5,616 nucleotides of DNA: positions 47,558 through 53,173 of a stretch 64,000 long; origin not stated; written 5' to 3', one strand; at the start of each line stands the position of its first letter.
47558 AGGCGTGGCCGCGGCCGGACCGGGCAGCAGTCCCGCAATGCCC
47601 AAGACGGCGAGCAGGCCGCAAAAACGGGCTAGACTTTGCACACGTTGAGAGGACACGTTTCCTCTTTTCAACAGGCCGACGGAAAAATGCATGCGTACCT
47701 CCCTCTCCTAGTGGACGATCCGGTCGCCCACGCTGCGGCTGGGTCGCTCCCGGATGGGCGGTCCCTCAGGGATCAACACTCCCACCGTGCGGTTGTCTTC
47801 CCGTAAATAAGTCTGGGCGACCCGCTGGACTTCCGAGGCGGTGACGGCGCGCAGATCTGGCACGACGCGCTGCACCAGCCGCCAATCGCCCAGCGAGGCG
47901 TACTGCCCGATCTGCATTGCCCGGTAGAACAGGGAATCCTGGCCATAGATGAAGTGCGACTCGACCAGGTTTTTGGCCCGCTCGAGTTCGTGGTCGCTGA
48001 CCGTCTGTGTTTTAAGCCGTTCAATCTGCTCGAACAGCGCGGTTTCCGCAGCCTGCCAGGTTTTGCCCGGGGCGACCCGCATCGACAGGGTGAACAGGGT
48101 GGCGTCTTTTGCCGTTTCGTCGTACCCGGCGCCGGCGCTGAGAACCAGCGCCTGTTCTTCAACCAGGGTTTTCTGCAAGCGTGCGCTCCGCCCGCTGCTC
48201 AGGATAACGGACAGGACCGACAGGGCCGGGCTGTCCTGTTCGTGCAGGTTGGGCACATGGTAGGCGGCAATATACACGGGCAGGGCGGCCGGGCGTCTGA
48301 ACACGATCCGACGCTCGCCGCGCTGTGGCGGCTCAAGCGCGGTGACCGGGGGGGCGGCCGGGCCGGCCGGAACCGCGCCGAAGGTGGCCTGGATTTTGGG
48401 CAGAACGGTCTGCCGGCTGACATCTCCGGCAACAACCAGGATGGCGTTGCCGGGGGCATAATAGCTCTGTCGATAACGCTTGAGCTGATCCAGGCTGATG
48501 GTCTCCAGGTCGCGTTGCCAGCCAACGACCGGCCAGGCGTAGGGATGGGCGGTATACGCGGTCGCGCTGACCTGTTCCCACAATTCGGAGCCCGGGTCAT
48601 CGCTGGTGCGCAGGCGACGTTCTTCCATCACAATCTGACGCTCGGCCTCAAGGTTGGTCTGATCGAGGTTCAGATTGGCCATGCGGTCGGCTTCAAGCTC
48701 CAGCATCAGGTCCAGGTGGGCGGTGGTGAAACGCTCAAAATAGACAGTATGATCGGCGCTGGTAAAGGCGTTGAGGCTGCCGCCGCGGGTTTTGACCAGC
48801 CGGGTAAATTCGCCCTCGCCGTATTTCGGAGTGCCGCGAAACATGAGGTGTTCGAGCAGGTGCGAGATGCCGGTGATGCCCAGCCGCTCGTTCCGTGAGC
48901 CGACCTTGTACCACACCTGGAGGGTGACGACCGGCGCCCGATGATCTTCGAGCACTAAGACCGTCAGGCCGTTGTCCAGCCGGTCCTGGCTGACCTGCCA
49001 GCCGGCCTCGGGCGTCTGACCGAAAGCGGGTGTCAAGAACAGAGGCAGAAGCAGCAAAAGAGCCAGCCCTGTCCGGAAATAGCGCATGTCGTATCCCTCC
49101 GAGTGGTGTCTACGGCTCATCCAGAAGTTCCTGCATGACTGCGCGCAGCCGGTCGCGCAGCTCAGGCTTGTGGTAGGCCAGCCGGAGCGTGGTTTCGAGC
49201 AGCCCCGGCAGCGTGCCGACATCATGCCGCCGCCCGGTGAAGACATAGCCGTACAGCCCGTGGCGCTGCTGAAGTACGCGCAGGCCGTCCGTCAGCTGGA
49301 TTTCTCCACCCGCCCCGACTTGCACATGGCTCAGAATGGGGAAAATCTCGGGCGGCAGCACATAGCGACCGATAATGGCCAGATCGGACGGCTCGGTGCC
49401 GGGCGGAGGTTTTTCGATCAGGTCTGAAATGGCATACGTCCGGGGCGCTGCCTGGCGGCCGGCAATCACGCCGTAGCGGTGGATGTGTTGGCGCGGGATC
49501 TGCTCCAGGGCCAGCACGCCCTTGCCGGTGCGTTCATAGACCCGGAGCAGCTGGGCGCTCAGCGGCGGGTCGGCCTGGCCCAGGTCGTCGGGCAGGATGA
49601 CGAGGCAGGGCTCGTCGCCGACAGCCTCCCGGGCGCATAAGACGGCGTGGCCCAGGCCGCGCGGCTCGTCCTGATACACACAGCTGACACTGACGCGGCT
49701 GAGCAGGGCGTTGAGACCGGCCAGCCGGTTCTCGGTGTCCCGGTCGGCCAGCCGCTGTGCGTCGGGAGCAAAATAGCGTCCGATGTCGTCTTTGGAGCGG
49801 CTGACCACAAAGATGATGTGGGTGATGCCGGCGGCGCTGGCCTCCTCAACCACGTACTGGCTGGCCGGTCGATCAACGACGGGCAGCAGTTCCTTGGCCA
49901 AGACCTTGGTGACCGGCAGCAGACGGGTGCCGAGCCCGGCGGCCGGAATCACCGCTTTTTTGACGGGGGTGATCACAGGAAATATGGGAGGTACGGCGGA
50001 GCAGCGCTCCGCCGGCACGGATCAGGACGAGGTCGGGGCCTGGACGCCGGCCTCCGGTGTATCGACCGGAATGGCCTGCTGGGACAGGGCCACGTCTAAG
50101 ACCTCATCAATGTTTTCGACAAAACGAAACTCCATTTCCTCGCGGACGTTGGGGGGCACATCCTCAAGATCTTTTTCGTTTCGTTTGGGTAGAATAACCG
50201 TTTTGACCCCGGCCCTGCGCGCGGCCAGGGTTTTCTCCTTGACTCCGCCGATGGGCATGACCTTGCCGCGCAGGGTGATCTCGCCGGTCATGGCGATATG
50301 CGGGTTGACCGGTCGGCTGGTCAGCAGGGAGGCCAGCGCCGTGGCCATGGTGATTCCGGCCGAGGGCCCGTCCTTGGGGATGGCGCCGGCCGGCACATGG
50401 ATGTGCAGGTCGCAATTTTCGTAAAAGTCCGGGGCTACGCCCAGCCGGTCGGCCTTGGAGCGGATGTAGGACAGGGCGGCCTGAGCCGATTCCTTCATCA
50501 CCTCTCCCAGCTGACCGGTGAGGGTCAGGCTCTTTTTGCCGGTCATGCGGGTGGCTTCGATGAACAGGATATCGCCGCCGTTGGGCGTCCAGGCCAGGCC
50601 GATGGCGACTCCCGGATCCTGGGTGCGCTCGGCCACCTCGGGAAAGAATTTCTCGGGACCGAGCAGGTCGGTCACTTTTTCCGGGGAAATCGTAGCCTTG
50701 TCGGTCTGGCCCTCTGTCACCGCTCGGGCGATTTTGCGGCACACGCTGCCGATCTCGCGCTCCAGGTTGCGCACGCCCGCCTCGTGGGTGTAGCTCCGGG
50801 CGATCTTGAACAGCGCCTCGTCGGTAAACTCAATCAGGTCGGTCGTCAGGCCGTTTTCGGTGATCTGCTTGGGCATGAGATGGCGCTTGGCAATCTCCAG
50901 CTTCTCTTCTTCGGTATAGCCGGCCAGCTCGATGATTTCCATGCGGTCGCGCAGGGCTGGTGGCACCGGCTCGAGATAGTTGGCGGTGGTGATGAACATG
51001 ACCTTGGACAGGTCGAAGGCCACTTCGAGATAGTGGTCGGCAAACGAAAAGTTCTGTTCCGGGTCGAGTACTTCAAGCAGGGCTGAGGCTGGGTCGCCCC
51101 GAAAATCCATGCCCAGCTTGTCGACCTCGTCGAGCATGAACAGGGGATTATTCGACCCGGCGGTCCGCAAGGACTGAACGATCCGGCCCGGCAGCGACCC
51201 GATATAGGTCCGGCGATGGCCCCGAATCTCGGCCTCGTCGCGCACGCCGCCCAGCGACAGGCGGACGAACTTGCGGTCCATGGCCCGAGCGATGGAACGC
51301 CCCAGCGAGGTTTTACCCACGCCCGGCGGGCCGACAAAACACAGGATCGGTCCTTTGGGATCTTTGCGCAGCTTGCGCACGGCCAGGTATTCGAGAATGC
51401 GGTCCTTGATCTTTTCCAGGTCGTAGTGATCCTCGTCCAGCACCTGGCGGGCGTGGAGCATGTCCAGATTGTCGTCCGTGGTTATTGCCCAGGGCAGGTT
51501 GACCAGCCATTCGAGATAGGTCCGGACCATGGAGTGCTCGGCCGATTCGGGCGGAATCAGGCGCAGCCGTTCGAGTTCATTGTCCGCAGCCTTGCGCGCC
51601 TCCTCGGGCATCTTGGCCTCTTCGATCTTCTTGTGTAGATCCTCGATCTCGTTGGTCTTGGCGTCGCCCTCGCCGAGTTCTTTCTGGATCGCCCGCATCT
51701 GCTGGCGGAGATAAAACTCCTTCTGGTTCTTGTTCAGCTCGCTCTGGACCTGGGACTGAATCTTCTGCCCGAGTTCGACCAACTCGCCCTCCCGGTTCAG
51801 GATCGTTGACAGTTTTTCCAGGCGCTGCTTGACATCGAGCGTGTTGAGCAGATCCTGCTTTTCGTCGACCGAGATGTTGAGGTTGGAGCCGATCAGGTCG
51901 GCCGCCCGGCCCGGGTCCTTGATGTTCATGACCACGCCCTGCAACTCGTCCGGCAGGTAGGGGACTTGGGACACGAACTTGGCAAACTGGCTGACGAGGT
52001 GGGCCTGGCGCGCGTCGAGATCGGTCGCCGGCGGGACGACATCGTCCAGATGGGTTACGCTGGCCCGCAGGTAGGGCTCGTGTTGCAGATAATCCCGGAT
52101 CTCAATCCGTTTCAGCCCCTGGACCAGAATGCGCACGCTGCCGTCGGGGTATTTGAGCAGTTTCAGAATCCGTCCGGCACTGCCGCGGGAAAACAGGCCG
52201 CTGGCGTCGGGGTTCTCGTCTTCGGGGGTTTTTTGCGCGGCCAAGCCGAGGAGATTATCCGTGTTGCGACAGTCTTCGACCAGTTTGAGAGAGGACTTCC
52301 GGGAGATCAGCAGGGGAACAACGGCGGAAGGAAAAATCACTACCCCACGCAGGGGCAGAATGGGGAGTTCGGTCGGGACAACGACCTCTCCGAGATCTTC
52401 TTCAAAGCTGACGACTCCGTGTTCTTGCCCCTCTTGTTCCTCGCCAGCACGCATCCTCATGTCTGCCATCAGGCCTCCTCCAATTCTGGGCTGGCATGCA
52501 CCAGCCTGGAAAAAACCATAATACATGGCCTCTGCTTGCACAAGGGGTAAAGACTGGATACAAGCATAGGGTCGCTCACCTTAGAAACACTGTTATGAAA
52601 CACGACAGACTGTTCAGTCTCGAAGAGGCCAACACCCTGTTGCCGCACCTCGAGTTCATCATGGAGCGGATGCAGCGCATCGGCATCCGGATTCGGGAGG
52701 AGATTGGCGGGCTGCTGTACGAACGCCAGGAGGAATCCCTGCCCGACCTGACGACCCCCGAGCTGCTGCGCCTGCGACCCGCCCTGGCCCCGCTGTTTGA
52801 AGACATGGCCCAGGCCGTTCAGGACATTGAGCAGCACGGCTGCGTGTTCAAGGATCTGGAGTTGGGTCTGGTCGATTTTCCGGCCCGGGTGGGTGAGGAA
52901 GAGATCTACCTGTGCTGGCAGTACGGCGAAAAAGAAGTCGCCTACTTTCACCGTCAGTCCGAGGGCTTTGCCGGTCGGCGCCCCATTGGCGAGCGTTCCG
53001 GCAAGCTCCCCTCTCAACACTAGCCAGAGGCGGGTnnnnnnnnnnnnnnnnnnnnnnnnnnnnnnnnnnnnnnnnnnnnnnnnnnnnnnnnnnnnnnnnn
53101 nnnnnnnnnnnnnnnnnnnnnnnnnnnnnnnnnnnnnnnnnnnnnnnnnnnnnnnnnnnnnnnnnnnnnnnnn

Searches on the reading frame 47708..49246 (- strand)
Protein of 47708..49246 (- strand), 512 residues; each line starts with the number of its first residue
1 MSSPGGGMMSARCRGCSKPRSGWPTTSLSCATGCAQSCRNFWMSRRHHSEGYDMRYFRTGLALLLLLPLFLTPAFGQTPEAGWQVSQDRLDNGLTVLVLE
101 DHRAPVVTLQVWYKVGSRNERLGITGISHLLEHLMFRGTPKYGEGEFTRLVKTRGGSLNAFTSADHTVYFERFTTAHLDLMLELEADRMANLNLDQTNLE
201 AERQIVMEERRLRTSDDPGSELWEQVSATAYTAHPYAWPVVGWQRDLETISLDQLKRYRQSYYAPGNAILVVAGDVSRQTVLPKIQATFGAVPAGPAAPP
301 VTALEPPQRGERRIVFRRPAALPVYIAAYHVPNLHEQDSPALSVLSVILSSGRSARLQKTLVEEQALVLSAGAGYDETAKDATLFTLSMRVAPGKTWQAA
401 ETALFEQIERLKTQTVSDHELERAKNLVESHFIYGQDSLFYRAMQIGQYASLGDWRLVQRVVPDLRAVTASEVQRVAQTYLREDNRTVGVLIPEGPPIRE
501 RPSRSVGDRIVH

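Call 53: search_protein_families(library=pfam, proteins=[window:47708-49246:-], max_evalue=0.00001)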
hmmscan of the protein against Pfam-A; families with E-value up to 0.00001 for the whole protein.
window:47708-49246:- (512 aa): 2 families
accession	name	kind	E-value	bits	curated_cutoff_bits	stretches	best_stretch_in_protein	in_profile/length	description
PF05193.26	Peptidase_M16_C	-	7.3e-34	117.6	23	1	250-426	2-179/181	Peptidase M16 inactive domain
PF00675.25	Peptidase_M16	-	1e-27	97.3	22.3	1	96-240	2-145/149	Insulinase (Peptidase family M16)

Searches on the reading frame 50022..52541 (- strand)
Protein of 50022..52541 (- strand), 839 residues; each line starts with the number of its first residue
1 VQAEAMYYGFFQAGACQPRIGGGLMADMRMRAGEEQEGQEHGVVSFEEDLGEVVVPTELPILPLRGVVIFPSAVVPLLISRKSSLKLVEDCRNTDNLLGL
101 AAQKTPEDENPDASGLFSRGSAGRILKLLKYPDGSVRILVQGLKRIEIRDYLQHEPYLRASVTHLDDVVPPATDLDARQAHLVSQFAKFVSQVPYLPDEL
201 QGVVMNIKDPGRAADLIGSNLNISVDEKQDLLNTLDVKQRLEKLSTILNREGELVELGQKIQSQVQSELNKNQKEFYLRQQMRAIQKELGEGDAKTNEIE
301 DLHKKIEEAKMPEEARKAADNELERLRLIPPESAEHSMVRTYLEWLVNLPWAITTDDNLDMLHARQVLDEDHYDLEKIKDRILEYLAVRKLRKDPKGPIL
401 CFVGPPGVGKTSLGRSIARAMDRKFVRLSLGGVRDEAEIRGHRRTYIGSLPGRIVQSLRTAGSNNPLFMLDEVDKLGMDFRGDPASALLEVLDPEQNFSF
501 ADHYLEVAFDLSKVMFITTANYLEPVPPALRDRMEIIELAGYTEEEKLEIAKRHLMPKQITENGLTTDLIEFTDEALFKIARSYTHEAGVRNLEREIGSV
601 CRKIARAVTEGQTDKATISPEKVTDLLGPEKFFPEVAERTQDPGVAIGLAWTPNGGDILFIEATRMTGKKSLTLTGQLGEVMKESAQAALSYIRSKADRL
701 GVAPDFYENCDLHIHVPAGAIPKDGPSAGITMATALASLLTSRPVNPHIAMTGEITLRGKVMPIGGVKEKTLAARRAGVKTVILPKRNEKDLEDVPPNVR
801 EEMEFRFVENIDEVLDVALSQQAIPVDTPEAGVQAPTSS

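Call 53: search_protein_families(library=pfam, proteins=[window:50022-52541:-], max_evalue=0.00001)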
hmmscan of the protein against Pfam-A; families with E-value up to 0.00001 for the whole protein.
window:50022-52541:- (839 aa): 6 families
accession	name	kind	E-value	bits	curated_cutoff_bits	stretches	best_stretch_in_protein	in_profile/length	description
PF05362.19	Lon_C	-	1.7e-91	305.8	21.1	1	618-820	2-204/205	Lon protease (S16) C-terminal proteolytic domain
PF02190.22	LON_substr_bdg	-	1.2e-48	166.1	28.7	1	58-250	1-200/200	ATP-dependent protease La (LON) substrate-binding domain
PF00004.35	AAA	-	5.5e-23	82.3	21.2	1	400-538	1-127/131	ATPase family associated with various cellular activities (AAA)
PF22667.2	Lon_lid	-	8.9e-22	77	27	1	562-615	2-55/57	Lon protease AAA+ ATPase lid domain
PF07728.20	AAA_5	-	2.3e-08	34.6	22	1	400-534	2-139/139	AAA domain (dynein-related subfamily)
PF13541.12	ChlI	-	5.2e-08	33.3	27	1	661-788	1-121/121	Subunit ChlI of Mg-chelatase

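Call 54: find_related_loci(query=window:50022-52541:-, collection=genome_contigs, flank=500)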
Query window:50022-52541:- (839 aa) in genome_contigs; peptide patterns used: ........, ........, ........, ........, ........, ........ (x = any residue, [..] = any of these).
600 stretches matched a pattern (row limit reached: there are more); 593 encode a relative of the query (tblastn E <= 1e-3); the best 80 are kept; 80 distinct loci.
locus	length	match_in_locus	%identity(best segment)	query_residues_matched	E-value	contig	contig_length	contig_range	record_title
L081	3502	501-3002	79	1-834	0e+0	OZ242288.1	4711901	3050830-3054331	MAG: uncultured Candidatus Binatia bacterium isolate 92a940bf-e797-4da1-8ec4-eab1d584ba41 genome assembly, chromosome: 1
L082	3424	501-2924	81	25-834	0e+0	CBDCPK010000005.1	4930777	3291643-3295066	MAG: uncultured Candidatus Binatia bacterium isolate e85f1b99-d511-4c74-aca6-82eb56c94599 genome assembly, contig: chrom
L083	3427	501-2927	76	24-834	0e+0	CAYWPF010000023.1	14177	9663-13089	MAG TPA_asm: uncultured Enterobacteriaceae bacterium isolate SRP092796_co2_762 genome assembly, contig: k141_2880502, wh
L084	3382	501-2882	76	25-823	0e+0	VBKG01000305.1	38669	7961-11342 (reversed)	MAG: Deltaproteobacteria bacterium isolate DP_3 14_1009_13_30cm_scaffold_1283_e:197.2, whole genome shotgun sequence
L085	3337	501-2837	74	46-824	0e+0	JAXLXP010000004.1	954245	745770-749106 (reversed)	MAG: Candidatus Binatia bacterium isolate STL-DESB4 C2.194.fa-4, whole genome shotgun sequence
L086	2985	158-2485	70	46-821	0e+0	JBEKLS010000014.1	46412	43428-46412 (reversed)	MAG: Candidatus Binatus sp. isolate SPRUCE 376 SPRUCE_376_14, whole genome shotgun sequence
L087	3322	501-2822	69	46-819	0e+0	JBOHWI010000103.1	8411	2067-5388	MAG: Candidatus Binatus sp. isolate TC-B3_metawrap_bin.1 k127_85443, whole genome shotgun sequence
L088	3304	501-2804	60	55-822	0e+0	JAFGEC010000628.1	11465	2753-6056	MAG: candidate division KSB1 bacterium isolate Zod_Metabat.1209 k87_12146651, whole genome shotgun sequence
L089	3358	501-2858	59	52-838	0e+0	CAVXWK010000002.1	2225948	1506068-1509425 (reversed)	MAG: uncultured delta proteobacterium isolate MFD04492.bin.2.7 genome assembly, contig: contig_9170, whole genome shotgu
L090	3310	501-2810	58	53-822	0e+0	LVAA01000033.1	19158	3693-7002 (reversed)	MAG: Syntrophobacterales bacterium Delta_02 Delta_02_contig_6169, whole genome shotgun sequence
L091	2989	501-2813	59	54-823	0e+0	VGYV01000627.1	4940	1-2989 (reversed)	MAG: Planctomycetota bacterium isolate M_DeepCast_400m_m2_195 M_DeepCast_400m_m2_195_Ga0194112_10038910, whole genome sh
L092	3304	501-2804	59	55-822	0e+0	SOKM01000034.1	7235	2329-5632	MAG: Candidatus Cloacimonadota bacterium isolate E44_bin80 NODE_5412_length_7235_cov_8.045404, whole genome shotgun sequ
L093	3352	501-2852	58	55-819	0e+0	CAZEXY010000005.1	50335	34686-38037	MAG TPA_asm: uncultured Anaerolineae bacterium isolate SRP163575_co1_279 genome assembly, contig: NODE_1167_length_50335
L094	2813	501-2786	58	58-819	0e+0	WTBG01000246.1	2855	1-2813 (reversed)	MAG: Deltaproteobacteria bacterium isolate GLR311 c_000000861226, whole genome shotgun sequence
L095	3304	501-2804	58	52-819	0e+0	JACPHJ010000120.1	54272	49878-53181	MAG: Planctomycetota bacterium isolate NC_groundwater_411_Ag_B-0.1um_42_12 GD18-4_B1_scaffold_980697, whole genome shotg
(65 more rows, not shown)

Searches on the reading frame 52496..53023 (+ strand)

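Call 53: search_protein_families(library=pfam, proteins=[window:52496-53023:+], max_evalue=0.00001)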
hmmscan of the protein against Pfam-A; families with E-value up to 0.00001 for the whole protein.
window:52496-53023:+ (175 aa): 1 family
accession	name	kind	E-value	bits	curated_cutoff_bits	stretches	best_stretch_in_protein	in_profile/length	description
PF09969.14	DUF2203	-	1.6e-32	113.2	24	1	38-164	1-122/122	Uncharacterized conserved protein (DUF2203)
